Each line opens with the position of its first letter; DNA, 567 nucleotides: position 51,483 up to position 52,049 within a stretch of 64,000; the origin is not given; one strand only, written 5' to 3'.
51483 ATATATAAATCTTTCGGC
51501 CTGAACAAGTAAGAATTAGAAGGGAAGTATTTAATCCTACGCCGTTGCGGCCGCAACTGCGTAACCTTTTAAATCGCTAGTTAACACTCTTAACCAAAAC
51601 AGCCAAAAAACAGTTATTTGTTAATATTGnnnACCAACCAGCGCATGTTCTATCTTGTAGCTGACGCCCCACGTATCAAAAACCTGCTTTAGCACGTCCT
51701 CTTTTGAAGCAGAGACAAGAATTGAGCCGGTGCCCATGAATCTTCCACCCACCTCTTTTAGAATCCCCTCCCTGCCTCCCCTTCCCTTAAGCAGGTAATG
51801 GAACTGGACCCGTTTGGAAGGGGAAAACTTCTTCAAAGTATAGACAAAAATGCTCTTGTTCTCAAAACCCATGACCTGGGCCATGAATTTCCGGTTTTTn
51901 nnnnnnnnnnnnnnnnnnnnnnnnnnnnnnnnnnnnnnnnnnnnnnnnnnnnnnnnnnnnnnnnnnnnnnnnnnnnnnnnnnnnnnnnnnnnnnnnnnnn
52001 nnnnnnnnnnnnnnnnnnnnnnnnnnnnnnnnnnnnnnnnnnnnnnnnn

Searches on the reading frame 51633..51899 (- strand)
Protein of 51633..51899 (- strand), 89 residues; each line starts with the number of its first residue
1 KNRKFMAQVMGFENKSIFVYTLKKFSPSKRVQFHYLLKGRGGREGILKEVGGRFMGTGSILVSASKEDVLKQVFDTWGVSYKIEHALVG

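Call 67: search_protein_families(library=pfam, proteins=[window:51633-51899:-], max_evalue=10)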
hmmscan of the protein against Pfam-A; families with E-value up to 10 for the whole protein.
seq(89 aa): 0 families

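Call 98: search_solved_structures(query=A9, max_evalue=10, show_alignments=1)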
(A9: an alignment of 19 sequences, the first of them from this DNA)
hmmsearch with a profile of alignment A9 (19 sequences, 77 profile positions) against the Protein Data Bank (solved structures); distinct sequences matched with E-value up to 10: 0.

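Call 99: find_homologous_proteins(query=A9, max_evalue=0.001)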
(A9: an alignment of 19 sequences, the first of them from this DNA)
Query A9 (19 sequences) (77 aa, profile of the alignment): 646 proteins with E <= 0.001 among 980 candidates; the best 120 are listed.
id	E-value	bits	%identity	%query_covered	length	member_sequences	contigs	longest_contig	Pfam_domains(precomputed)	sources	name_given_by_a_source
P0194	8.5e-47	175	39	83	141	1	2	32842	-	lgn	-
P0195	2.9e-37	144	34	95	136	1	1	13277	-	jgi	jgi:hypothetical protein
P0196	1.4e-32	129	31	87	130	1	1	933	-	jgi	-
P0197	1.2e-28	117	26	95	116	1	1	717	-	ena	-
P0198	2.8e-28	115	29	94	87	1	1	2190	-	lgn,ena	-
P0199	7.7e-28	114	25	94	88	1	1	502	-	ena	-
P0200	1.2e-27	113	30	96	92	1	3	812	-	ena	-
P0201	1.4e-27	113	26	94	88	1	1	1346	-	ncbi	-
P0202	1.6e-27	113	26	94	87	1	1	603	-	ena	-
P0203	1.9e-27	113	28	94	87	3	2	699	-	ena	-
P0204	1.9e-27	113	34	96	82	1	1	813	-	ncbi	-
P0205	2.0e-27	113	26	94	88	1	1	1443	-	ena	-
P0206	2.3e-27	112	31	94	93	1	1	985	-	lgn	-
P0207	2.4e-27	112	26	94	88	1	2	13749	-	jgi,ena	-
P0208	2.7e-27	112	24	94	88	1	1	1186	-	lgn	-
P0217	4.7e-27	111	29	94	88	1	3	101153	-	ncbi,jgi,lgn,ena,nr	ncbi:hypothetical protein KY343_05045 [Candidatus Woesearchaeota archaeon]|nr:hypothetical protein [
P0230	8.1e-27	111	29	94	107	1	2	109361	-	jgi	-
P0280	3.3e-26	109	26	95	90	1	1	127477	-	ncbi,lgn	-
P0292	4.8e-26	108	28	94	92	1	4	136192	-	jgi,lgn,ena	jgi:hypothetical protein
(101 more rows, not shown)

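Call 100: find_encoding_contigs(protein=P0217, flank=2500, max_places=2)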
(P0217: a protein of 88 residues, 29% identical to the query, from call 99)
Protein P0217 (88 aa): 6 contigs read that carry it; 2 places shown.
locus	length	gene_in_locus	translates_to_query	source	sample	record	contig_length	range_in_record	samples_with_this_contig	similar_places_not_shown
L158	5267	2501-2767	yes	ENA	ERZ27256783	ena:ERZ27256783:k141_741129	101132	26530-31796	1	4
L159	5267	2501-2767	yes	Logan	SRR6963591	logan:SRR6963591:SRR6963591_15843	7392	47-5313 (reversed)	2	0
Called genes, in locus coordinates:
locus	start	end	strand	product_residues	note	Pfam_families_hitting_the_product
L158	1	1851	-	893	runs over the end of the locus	PF00690:Cation_ATPase_N, PF00122:E1-E2_ATPase, PF00702:Hydrolase, PF13246:Cation_ATPase, PF00689:Cation_ATPase_C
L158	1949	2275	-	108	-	PF12802:MarR_2 (weak), PF25212:HVO_A0114 (weak), PF01022:HTH_5 (weak), PF12840:HTH_20 (weak)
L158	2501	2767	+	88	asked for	-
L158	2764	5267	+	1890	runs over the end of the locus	PF17957:Big_7 (weak)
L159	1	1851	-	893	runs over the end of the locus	PF00690:Cation_ATPase_N, PF00122:E1-E2_ATPase, PF00702:Hydrolase, PF13246:Cation_ATPase, PF00689:Cation_ATPase_C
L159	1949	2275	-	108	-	PF12802:MarR_2 (weak), PF25212:HVO_A0114 (weak), PF01022:HTH_5 (weak), PF12840:HTH_20 (weak)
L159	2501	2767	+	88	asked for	-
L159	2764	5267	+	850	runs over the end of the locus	?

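Call 101: find_encoding_contigs(protein=P0280, flank=2500, max_places=2)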
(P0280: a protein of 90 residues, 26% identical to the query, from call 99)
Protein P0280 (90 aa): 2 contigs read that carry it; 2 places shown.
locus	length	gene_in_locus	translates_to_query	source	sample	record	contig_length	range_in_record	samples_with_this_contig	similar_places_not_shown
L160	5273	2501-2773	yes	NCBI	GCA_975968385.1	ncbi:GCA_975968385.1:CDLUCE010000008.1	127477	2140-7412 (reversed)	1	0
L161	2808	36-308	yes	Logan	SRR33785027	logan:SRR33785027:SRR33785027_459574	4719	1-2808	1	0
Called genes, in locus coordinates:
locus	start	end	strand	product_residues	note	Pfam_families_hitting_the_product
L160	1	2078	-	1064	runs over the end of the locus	PF15902:Sortilin-Vps10 (weak)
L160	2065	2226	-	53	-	-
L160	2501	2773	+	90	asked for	-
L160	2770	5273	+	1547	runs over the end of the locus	?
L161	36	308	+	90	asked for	-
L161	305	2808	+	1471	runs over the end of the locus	?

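Call 102: find_encoding_contigs(protein=P0292, flank=2500, max_places=2)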
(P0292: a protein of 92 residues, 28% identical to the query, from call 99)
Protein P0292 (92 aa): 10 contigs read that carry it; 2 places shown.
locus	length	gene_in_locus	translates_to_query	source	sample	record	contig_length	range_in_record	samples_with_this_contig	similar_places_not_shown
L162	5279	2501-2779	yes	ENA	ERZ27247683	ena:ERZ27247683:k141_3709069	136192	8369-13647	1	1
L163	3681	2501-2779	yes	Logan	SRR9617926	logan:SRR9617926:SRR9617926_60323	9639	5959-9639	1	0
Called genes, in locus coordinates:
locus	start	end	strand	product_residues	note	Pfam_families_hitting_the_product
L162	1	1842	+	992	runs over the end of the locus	-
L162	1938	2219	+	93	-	-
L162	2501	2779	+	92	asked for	-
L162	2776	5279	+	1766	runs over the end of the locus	PF04362:Iron_traffic (faint)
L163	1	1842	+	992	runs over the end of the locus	-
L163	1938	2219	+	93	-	-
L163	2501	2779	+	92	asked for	-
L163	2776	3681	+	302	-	?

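Call 107: find_encoding_contigs(protein=P0230, flank=2500, max_places=1)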
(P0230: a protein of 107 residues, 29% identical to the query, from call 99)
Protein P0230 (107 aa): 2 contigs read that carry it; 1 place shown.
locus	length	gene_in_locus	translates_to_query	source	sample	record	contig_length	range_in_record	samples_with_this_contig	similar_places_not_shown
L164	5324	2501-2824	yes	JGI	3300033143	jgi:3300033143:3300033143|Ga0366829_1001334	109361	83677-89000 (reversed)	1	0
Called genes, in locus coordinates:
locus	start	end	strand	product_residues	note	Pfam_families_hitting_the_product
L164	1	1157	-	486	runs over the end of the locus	PF17963:Big_9 (faint), PF05345:He_PIG (faint), PF17803:Cadherin_4 (faint), PF18911:PKD_4, PF00801:PKD (weak)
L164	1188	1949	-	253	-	PF17963:Big_9 (faint), PF00801:PKD (faint), PF05345:He_PIG (faint), PF18911:PKD_4 (weak)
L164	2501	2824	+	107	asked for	-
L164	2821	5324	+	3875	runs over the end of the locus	-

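Call 108: find_encoding_contigs(protein=P0194, flank=2500, max_places=1)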
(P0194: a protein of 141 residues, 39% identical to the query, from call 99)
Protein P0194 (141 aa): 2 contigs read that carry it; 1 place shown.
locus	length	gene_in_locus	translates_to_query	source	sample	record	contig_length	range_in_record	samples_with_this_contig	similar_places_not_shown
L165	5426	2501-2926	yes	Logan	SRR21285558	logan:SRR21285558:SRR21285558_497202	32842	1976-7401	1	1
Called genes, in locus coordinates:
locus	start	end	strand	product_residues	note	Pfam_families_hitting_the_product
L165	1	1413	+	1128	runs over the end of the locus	?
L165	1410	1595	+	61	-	PF01402:RHH_1 (faint)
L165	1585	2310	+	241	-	-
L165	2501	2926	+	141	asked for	-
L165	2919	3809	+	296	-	-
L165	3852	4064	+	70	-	-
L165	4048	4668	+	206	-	-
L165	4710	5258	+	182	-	-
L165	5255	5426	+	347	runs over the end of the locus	-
